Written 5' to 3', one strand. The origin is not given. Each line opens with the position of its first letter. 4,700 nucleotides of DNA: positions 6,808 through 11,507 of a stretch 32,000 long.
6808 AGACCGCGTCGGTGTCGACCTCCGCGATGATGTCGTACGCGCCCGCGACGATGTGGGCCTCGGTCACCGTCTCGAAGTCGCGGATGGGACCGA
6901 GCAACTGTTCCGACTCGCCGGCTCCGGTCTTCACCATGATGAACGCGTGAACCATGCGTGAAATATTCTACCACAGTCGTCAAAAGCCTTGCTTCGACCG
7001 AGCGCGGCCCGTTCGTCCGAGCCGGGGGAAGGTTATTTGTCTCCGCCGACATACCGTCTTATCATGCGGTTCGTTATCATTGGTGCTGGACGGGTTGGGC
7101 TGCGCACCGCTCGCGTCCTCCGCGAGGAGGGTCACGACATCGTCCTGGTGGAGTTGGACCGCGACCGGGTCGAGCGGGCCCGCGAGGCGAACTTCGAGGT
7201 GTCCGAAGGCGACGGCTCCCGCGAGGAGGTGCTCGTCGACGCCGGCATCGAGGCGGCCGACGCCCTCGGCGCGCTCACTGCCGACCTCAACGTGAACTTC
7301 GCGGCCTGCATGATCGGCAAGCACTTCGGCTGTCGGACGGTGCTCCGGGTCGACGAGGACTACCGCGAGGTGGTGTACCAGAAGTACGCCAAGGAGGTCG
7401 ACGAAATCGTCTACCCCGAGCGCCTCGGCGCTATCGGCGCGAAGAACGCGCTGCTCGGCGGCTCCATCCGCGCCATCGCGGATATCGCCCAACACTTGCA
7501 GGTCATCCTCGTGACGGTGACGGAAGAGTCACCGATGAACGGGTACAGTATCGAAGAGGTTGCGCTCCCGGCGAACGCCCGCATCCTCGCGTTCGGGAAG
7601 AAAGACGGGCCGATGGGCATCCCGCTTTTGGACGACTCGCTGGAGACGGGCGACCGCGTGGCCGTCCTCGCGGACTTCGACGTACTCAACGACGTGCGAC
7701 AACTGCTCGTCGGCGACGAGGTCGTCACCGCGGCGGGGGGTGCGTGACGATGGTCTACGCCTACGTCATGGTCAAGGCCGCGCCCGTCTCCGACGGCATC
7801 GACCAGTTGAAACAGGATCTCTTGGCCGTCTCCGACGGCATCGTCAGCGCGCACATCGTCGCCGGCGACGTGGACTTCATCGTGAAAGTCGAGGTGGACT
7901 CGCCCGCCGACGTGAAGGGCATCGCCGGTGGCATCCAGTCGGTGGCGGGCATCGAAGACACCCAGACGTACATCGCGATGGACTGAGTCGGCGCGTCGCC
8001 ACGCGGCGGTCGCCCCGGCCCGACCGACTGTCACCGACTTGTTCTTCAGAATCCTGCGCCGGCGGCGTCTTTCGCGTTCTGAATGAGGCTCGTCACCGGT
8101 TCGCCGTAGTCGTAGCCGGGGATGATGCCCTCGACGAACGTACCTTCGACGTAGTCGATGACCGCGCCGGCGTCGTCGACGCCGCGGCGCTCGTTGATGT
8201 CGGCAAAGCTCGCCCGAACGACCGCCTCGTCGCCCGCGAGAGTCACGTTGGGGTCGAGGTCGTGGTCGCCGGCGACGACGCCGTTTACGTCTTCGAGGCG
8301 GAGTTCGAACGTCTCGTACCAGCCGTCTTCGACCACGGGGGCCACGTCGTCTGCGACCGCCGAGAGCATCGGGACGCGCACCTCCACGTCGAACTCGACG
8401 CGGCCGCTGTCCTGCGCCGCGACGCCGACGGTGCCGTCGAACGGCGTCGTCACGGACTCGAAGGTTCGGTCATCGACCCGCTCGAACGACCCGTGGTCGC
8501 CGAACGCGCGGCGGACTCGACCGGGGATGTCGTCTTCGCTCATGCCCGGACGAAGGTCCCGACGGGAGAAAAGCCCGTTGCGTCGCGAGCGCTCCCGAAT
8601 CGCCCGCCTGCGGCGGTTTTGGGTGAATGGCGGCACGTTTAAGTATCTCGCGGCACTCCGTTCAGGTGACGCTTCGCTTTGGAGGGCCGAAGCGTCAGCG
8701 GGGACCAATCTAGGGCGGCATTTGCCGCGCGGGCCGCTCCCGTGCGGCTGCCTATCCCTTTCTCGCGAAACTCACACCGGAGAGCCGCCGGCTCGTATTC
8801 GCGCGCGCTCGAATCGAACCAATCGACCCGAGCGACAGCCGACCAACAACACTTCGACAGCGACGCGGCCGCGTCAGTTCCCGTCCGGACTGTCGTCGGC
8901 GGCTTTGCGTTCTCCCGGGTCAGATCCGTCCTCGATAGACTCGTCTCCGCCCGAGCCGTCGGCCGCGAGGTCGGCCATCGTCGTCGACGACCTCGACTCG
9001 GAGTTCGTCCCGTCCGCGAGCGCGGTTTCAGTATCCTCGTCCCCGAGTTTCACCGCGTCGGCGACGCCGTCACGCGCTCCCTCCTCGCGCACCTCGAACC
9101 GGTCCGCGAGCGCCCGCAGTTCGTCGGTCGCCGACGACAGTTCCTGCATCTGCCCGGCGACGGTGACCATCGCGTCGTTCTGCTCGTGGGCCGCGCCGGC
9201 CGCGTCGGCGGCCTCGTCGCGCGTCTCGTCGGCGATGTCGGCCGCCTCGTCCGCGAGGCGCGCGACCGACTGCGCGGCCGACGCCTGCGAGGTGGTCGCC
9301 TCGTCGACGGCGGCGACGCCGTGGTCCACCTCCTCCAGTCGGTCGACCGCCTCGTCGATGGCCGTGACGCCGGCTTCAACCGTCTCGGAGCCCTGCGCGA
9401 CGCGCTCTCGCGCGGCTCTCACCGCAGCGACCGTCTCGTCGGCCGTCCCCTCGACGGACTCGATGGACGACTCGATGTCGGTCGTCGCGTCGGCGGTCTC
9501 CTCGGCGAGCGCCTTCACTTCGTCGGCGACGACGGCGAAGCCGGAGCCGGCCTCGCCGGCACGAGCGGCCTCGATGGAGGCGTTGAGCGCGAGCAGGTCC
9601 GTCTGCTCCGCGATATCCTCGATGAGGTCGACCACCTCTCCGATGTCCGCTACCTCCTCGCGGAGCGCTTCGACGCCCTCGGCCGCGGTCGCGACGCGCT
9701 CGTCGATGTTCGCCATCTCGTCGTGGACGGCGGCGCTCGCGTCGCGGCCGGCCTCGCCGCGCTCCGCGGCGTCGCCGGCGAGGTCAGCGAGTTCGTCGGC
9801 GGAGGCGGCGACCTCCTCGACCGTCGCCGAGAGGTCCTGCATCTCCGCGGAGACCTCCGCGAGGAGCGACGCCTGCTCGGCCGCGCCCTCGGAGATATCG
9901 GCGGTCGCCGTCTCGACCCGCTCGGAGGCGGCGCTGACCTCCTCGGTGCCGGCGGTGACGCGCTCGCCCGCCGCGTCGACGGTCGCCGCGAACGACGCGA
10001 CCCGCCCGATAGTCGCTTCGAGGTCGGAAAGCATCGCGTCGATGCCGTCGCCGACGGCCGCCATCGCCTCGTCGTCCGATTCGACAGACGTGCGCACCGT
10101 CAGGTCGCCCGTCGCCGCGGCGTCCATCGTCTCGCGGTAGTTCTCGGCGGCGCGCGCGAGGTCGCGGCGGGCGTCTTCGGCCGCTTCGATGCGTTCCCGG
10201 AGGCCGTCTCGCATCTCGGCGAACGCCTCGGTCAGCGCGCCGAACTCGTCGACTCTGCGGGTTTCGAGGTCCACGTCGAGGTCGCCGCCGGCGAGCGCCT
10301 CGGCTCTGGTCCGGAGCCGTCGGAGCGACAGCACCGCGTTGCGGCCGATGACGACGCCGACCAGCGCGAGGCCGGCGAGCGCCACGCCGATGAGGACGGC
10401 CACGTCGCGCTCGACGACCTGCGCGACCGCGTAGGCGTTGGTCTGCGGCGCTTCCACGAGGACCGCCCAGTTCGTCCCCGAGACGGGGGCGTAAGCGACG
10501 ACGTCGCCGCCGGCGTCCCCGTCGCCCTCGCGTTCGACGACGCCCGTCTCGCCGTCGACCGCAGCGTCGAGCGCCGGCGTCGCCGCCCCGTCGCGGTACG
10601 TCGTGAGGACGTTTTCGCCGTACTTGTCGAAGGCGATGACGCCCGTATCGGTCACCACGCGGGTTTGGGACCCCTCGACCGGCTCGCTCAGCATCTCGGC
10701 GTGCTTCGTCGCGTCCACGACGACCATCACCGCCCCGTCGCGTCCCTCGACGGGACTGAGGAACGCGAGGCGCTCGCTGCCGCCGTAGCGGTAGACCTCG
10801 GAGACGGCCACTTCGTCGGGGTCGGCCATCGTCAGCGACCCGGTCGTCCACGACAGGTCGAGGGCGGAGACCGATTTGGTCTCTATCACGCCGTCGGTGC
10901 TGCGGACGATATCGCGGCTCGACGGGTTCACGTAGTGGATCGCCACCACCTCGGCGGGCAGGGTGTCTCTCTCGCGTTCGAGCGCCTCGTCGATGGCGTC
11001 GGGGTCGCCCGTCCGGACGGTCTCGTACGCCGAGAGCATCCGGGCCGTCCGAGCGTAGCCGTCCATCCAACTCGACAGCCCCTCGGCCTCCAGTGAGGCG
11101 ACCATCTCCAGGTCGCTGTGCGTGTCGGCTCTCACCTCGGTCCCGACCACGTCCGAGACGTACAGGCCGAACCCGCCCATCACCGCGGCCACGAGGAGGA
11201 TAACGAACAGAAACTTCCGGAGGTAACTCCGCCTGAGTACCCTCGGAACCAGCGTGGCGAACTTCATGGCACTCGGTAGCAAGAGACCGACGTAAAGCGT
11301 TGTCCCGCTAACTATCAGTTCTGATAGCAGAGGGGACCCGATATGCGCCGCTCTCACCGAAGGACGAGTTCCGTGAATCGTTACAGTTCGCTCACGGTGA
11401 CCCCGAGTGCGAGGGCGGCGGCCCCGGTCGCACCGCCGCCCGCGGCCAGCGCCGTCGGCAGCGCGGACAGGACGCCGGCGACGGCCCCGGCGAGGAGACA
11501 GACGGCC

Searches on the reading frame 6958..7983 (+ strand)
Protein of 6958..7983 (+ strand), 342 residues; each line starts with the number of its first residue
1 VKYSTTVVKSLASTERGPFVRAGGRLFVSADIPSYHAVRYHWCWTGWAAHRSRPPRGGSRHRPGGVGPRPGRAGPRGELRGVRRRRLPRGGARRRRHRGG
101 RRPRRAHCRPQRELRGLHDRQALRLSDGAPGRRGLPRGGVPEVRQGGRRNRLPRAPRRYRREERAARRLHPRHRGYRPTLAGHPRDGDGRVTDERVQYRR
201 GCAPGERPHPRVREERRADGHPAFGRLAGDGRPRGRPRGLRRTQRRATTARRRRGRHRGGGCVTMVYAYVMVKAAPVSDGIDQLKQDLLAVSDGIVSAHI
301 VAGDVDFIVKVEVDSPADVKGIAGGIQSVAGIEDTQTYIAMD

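Call 63: search_protein_families(library=pfam, proteins=[window:6958-7983:+], max_evalue=0.0001)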
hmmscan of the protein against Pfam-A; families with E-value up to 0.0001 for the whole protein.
window:6958-7983:+ (342 aa): 1 family
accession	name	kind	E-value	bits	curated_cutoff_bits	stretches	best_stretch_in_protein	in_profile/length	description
PF01037.27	AsnC_trans_reg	-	2.7e-08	34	25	1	290-341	19-71/73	Lrp/AsnC ligand binding domain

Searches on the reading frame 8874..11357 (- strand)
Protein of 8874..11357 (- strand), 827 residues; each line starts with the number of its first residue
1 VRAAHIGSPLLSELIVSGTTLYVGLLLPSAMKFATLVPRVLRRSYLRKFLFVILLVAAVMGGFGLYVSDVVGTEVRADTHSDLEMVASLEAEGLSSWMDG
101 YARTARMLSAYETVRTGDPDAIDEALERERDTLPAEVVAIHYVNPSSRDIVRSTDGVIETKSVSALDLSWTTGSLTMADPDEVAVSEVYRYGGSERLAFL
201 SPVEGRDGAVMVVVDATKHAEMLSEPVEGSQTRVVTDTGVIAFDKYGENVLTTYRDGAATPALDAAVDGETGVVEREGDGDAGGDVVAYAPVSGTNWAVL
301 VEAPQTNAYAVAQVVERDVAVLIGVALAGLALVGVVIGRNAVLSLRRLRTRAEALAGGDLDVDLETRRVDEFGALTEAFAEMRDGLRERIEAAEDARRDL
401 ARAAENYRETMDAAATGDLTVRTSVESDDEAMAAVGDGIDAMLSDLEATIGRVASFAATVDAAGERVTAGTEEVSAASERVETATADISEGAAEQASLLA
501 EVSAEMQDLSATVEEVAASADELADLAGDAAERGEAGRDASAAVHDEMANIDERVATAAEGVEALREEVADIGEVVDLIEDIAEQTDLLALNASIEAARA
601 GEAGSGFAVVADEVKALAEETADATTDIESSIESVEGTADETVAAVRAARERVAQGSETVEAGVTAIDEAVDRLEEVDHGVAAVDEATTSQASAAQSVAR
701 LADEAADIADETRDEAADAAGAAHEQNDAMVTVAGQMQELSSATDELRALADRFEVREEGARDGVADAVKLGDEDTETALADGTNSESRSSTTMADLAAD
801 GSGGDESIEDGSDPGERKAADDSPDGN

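Call 8: search_protein_families(library=pfam, proteins=[window:8874-11357:-], max_evalue=0.001)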
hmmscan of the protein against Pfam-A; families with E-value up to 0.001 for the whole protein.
window:8874-11357:- (827 aa): 4 families
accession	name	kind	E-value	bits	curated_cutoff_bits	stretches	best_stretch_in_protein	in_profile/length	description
PF00015.26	MCPsignal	-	1e-35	123.6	34.6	1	550-706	13-169/172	Methyl-accepting chemotaxis protein (MCP) signalling domain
PF00672.30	HAMP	-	1.7e-11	44.7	25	1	337-388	2-53/53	HAMP domain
PF10157.14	BORCS6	-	7.7e-06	26.5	35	0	612-686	14-85/101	BLOC-1-related complex sub-unit 6 C-terminal helix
PF02743.24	dCache_1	-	0.00054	20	45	0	223-302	159-240/240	Cache domain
